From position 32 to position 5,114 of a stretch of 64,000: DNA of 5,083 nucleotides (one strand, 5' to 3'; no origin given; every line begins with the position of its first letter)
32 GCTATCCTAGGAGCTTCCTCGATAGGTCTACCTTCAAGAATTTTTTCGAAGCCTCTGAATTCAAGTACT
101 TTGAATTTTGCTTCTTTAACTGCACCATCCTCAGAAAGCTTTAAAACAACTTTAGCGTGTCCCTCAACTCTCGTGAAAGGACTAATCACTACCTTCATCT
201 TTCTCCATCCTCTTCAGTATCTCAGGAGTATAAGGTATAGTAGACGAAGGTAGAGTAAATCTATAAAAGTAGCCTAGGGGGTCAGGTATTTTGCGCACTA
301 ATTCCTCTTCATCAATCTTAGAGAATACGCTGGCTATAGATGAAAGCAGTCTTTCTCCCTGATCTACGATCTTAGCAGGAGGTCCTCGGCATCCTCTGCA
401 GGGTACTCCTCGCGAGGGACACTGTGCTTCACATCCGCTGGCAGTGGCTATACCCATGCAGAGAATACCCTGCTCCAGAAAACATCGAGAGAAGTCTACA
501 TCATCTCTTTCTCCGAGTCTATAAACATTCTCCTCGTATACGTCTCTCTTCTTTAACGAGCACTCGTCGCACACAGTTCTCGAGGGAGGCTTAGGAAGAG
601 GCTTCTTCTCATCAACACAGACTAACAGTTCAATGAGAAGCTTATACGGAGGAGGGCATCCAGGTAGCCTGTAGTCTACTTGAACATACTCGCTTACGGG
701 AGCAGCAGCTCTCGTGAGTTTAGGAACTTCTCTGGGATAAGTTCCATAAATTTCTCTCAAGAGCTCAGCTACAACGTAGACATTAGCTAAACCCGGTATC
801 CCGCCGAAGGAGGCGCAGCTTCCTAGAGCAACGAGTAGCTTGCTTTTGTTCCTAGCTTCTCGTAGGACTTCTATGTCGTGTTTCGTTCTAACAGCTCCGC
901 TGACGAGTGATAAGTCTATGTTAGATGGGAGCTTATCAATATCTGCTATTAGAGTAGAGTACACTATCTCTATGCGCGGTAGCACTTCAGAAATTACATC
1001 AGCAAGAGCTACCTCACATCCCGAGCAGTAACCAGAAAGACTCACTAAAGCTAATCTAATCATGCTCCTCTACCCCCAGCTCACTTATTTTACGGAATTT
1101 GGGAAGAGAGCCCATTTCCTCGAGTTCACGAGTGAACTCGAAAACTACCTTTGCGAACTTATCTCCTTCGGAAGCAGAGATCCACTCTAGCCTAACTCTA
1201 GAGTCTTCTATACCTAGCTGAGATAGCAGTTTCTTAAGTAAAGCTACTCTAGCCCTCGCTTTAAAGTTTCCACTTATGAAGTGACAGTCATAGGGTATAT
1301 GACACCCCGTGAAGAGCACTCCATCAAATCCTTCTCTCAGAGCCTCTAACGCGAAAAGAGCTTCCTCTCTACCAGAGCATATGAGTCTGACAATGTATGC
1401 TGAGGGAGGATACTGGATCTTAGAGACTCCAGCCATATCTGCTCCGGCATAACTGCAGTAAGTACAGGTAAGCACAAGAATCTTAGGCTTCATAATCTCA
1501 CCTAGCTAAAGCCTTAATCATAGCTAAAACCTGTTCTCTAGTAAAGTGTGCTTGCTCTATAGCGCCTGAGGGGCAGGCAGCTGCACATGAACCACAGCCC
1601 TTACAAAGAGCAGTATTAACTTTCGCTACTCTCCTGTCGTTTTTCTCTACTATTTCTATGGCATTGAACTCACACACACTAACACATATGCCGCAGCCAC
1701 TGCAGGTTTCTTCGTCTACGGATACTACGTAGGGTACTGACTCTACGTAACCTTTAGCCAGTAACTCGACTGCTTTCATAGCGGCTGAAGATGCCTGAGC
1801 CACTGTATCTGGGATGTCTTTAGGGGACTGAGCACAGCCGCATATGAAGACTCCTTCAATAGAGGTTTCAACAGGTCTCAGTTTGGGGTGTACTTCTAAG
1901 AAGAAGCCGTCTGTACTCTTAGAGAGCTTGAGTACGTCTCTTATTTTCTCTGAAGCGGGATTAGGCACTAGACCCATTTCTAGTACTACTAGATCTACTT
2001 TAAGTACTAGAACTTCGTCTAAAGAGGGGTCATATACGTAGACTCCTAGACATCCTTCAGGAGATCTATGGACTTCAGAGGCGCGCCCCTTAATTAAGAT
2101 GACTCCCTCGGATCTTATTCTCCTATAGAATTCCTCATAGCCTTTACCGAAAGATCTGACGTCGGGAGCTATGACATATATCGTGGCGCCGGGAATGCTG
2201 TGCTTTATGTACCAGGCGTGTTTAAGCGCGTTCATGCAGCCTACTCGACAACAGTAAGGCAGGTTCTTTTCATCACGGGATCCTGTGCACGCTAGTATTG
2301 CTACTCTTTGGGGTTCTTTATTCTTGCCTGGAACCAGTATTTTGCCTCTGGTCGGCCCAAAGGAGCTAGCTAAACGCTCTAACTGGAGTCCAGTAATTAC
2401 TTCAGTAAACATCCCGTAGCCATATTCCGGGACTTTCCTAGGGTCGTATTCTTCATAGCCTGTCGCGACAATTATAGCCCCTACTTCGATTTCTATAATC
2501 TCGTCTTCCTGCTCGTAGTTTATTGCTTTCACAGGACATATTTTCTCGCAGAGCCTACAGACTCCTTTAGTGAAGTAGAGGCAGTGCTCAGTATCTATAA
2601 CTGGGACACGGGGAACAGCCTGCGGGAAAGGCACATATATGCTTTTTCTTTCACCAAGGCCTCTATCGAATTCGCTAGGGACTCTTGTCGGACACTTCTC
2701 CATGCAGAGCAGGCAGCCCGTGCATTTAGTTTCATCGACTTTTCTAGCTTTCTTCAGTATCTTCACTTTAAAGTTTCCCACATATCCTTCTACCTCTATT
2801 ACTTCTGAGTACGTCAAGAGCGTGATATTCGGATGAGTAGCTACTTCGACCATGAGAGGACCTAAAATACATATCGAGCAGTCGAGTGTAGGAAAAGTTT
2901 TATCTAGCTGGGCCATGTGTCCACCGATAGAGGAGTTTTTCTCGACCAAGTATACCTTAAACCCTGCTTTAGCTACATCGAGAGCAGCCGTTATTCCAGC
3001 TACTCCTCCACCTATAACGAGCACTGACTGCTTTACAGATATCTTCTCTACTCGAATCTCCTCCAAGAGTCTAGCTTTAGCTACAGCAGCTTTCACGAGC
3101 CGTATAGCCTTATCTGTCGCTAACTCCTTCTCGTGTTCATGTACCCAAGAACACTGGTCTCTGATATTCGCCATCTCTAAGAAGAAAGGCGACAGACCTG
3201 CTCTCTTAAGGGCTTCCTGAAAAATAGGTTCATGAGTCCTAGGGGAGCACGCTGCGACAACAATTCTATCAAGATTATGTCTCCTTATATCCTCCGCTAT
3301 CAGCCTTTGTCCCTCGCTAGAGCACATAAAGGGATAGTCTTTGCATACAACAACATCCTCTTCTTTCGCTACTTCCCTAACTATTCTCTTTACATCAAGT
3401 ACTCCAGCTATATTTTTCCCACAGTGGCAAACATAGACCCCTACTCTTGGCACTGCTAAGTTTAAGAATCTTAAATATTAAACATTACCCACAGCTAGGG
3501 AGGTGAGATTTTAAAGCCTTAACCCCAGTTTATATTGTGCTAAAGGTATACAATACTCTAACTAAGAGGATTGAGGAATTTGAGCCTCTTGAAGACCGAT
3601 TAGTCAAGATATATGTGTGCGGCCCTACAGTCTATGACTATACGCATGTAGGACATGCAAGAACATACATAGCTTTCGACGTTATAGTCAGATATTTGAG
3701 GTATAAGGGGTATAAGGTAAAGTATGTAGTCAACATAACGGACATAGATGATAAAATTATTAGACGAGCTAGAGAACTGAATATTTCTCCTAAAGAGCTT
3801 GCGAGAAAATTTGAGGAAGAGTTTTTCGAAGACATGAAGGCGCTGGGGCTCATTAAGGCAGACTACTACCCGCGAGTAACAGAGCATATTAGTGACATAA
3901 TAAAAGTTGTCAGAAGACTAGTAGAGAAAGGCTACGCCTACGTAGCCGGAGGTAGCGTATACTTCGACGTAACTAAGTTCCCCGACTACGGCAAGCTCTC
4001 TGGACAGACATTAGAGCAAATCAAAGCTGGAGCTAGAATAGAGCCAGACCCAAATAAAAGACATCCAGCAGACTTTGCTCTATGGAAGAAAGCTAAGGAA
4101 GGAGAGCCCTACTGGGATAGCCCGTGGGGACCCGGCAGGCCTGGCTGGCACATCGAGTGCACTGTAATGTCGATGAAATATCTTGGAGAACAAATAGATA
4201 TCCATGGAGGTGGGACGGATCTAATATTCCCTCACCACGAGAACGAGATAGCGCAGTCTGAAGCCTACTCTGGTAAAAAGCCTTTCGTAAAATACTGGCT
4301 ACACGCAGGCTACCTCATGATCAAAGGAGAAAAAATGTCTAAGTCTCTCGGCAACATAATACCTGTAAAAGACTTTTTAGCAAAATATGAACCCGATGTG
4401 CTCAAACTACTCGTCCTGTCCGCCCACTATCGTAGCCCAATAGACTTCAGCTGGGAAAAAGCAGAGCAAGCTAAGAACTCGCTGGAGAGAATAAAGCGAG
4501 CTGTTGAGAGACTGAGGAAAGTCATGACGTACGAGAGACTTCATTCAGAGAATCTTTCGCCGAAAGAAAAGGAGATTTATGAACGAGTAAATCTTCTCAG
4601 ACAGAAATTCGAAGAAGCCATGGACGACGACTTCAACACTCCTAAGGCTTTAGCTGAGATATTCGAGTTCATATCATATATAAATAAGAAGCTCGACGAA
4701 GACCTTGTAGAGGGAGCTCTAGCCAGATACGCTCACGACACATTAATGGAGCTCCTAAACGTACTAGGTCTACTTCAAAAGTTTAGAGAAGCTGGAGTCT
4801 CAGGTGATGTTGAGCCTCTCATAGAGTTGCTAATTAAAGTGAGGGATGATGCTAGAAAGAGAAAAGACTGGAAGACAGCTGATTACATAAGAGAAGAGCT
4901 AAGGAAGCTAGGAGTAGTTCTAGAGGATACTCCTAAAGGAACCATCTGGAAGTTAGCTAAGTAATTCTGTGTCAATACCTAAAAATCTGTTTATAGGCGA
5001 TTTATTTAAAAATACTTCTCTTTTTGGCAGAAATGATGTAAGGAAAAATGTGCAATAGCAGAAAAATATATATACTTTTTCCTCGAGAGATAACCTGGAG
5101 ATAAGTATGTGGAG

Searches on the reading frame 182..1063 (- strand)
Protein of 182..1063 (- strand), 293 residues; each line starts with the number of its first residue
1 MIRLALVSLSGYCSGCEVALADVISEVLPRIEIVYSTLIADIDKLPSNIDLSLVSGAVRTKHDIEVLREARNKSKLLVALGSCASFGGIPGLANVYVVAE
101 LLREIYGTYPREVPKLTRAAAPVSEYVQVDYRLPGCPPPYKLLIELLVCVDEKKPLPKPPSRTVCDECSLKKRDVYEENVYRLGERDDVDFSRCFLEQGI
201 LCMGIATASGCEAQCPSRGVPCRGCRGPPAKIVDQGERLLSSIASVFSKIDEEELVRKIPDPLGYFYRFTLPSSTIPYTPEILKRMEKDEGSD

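Call 7: search_protein_families(library=pfam, proteins=[window:182-1063:-], max_evalue=0.001)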
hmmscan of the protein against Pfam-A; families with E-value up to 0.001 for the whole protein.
window:182-1063:- (293 aa): 1 family
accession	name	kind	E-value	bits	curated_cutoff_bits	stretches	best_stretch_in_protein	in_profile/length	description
PF01058.29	Oxidored_q6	-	4.8e-24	85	27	1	13-148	1-126/128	NADH ubiquinone oxidoreductase, 20 Kd subunit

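Call 61: find_encoding_contigs(protein=window:182-1063:-, flank=10000, max_places=1)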
Protein window:182-1063:- (293 aa): 13 contigs read that carry it; 1 place shown.
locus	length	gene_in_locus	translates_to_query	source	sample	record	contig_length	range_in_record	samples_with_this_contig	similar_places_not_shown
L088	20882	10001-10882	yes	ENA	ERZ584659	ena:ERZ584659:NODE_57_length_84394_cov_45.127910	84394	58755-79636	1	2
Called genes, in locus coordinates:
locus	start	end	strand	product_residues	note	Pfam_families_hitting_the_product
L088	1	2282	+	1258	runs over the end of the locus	PF17915:zf_Rg, PF00270:DEAD, PF04851:ResIII (faint), PF00271:Helicase_C (faint), PF01751:Toprim, PF01131:Topoisom_bac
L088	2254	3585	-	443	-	PF02308:MgtC, PF13194:DUF4010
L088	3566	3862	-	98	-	PF02001:DUF134, PF04545:Sigma70_r4, PF08281:Sigma70_r4_2, PF05225:HTH_psq (faint)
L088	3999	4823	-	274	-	PF00142:Fer4_NifH (faint), PF01656:CbiA, PF10609:ParA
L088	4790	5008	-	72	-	PF27353:MJ0401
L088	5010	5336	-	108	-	-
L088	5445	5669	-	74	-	-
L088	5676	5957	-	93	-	-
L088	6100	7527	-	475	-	PF01406:tRNA-synt_1e, PF01921:tRNA-synt_1f (faint), PF09334:tRNA-synt_1g, PF00133:tRNA-synt_1, PF09334:tRNA-synt_1g, PF09190:DALR_2, PF23493:CysS_C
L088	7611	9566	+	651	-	PF00890:FAD_binding_2, PF01134:GIDA (weak), PF01266:DAO (weak), PF12831:FAD_oxidored, PF13450:NAD_binding_8, PF12838:Fer4_7, PF13187:Fer4_9, PF14697:Fer4_21, +12 more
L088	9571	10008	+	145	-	PF02662:FlpD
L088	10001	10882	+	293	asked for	PF01058:Oxidored_q6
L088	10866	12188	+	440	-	PF27537:HoxH, PF00374:NiFeSe_Hases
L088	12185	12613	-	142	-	PF01726:LexA_DNA_bind (weak)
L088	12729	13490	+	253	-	-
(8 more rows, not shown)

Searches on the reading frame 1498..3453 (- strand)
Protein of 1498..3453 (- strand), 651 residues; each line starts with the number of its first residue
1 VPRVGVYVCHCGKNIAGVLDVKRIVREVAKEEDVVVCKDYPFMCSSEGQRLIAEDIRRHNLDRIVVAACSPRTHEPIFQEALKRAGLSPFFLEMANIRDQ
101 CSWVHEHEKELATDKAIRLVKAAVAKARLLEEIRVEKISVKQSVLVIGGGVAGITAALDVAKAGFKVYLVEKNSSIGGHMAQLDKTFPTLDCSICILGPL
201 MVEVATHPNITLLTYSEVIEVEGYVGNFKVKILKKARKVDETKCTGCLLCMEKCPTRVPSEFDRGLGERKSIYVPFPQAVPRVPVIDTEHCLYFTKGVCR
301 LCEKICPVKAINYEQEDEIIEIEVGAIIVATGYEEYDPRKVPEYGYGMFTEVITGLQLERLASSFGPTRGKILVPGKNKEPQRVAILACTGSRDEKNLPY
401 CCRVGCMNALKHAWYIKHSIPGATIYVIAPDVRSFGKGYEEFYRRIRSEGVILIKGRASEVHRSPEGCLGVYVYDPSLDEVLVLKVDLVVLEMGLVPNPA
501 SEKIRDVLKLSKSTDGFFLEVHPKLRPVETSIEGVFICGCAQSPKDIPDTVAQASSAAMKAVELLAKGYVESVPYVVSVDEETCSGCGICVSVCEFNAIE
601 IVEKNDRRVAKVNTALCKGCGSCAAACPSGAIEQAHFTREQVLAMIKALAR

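Call 7: search_protein_families(library=pfam, proteins=[window:1498-3453:-], max_evalue=0.001)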
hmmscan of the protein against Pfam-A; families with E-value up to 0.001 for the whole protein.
window:1498-3453:- (651 aa): 21 families
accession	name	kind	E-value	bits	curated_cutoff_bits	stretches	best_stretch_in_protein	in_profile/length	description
PF00037.32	Fer4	-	1.4e-22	78.9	21.1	3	578-600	2-24/24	4Fe-4S binding domain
PF12837.12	Fer4_6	-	1.9e-17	62.7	25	3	609-632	1-24/24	4Fe-4S binding domain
PF12838.12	Fer4_7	-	4.7e-16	59.4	27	2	583-631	1-52/52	4Fe-4S dicluster domain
PF14697.11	Fer4_21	-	2.1e-15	57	35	1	579-633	3-58/59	4Fe-4S dicluster domain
PF13187.11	Fer4_9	-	5e-14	52.5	27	1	584-632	2-52/52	4Fe-4S dicluster domain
PF13484.11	Fer4_16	-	1.2e-13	52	30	0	617-635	2-20/66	4Fe-4S double cluster binding domain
PF25160.1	LdpA_Fe-S-bd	-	4.4e-12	46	27.6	1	610-635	21-46/49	LdpA Fe-S cluster-binding domain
PF07992.20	Pyr_redox_2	-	4.9e-12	46.3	26.1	1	143-241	2-87/291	Pyridine nucleotide-disulphide oxidoreductase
PF13237.11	Fer4_10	-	2.7e-11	43.7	25.5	1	578-628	3-53/53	4Fe-4S dicluster domain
PF12797.12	Fer4_2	-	1.2e-10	41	24.5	1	576-594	2-20/22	4Fe-4S binding domain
PF12831.13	FAD_oxidored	-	9.7e-10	38.7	27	1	144-181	2-39/416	FAD dependent oxidoreductase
PF00890.30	FAD_binding_2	-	6.3e-08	32.7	20.4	1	144-181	2-39/414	FAD binding domain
PF13450.12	NAD_binding_8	-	9e-08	32.7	21.9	1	146-182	1-37/68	NAD(P)-binding Rossmann-like domain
PF01266.30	DAO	-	2.6e-07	30.9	27.9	1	144-178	2-36/353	FAD dependent oxidoreductase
PF01134.28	GIDA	-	3.9e-06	26.6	22.1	1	144-181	2-29/391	Glucose inhibited division protein A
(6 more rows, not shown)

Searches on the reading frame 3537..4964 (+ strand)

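Call 7: search_protein_families(library=pfam, proteins=[window:3537-4964:+], max_evalue=0.001)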
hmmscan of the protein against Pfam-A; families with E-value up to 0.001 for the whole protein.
window:3537-4964:+ (475 aa): 6 families
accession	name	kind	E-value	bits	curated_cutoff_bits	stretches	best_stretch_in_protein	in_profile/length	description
PF01406.26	tRNA-synt_1e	-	1.5e-134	448.6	27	1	15-313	2-300/301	tRNA synthetases class I (C) catalytic domain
PF09334.17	tRNA-synt_1g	-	1.3e-22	80.6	20.1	2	34-146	12-125/391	tRNA synthetases class I (M)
PF09190.17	DALR_2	-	2.9e-16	60.2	22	1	357-414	1-57/57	DALR domain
PF00133.28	tRNA-synt_1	-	1.1e-12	47.9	22.7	1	221-303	330-412/414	tRNA synthetases class I (I, L, M and V)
PF23493.1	CysS_C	-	4.7e-10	39.9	23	1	427-471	6-50/51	Cysteinyl-tRNA ligase anticodon binding domain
PF01921.24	tRNA-synt_1f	-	2e-08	34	27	1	213-324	228-340/360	tRNA synthetases class I (K)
